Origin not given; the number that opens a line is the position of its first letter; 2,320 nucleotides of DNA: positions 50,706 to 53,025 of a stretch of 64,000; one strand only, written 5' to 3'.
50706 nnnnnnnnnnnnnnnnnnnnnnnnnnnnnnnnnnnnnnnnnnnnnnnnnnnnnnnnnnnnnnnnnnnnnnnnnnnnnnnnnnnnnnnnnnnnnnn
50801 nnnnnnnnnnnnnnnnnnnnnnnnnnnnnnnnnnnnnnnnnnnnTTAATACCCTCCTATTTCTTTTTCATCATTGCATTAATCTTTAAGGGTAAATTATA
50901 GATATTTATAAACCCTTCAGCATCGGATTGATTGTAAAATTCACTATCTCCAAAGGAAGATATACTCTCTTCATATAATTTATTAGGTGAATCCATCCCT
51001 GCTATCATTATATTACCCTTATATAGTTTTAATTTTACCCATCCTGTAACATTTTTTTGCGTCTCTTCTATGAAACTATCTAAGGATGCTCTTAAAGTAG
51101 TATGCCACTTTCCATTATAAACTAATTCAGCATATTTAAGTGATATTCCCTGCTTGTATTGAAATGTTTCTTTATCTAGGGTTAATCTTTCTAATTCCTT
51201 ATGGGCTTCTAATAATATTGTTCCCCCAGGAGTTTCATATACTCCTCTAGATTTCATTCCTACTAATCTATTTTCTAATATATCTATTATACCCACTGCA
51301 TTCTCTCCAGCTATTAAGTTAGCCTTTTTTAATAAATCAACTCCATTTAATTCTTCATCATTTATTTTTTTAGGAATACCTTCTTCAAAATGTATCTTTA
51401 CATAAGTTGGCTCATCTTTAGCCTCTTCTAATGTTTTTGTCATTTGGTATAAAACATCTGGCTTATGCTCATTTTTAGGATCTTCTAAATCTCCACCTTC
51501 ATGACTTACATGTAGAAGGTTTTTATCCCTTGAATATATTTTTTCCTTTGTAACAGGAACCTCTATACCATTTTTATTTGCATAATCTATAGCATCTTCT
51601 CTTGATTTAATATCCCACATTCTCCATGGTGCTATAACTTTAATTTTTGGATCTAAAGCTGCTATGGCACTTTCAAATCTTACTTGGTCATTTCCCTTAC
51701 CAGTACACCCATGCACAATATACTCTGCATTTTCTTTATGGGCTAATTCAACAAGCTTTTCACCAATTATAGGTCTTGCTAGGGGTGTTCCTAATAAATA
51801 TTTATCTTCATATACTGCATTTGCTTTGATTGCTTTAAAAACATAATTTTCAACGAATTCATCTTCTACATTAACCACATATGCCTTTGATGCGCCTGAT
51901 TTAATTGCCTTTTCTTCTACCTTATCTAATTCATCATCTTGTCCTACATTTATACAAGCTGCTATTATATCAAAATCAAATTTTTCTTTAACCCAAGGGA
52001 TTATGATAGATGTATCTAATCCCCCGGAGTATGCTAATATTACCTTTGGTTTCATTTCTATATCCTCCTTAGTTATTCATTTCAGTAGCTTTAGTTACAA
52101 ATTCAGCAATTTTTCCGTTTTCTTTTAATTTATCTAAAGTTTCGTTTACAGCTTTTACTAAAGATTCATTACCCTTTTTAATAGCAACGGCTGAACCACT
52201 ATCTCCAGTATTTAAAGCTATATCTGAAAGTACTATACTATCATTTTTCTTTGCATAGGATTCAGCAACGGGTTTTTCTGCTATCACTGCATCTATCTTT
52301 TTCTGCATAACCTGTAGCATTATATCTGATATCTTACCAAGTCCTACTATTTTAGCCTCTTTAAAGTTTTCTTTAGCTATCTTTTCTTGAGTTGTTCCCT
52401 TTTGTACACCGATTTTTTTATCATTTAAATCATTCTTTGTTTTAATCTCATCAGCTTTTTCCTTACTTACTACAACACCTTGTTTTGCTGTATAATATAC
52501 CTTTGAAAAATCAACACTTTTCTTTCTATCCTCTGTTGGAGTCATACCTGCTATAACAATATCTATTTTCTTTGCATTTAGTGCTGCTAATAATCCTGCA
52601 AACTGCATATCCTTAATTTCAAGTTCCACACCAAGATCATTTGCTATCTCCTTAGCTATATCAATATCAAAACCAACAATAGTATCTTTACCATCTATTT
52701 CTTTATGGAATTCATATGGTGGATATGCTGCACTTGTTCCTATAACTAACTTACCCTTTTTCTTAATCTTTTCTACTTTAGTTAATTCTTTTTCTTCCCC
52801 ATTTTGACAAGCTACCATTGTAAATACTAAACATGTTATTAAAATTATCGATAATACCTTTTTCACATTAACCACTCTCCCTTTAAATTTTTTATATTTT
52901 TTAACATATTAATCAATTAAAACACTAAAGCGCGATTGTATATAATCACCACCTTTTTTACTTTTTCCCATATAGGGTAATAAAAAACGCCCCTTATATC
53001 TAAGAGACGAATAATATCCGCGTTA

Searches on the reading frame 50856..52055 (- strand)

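Call 69: search_protein_families(library=pfam, proteins=[window:50856-52055:-], max_evalue=0.00001)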
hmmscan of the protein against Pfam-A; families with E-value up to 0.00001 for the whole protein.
window:50856-52055:- (399 aa): 2 families
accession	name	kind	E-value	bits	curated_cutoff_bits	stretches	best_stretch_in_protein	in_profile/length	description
PF20979.2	Arginosuc_syn_C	-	6.2e-79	265.1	27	1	174-392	1-218/219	Arginosuccinate synthase C-terminal domain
PF00764.25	Arginosuc_synth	-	6.1e-68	228.4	27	1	4-165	1-162/162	Arginosuccinate synthase N-terminal HUP domain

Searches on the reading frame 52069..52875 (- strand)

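Call 69: search_protein_families(library=pfam, proteins=[window:52069-52875:-], max_evalue=0.00001)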
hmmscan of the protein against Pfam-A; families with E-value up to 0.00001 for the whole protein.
window:52069-52875:- (268 aa): 2 families
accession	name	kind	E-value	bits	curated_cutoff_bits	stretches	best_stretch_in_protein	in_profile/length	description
PF00497.25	SBP_bac_3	-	2.2e-38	131.4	26.4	1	43-262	1-128/132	Bacterial extracellular solute-binding proteins, family 3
PF10613.14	Lig_chan-Glu_bd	-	6.8e-11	42.7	30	1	47-139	6-114/115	Ligated ion channel L-glutamate- and glycine-binding site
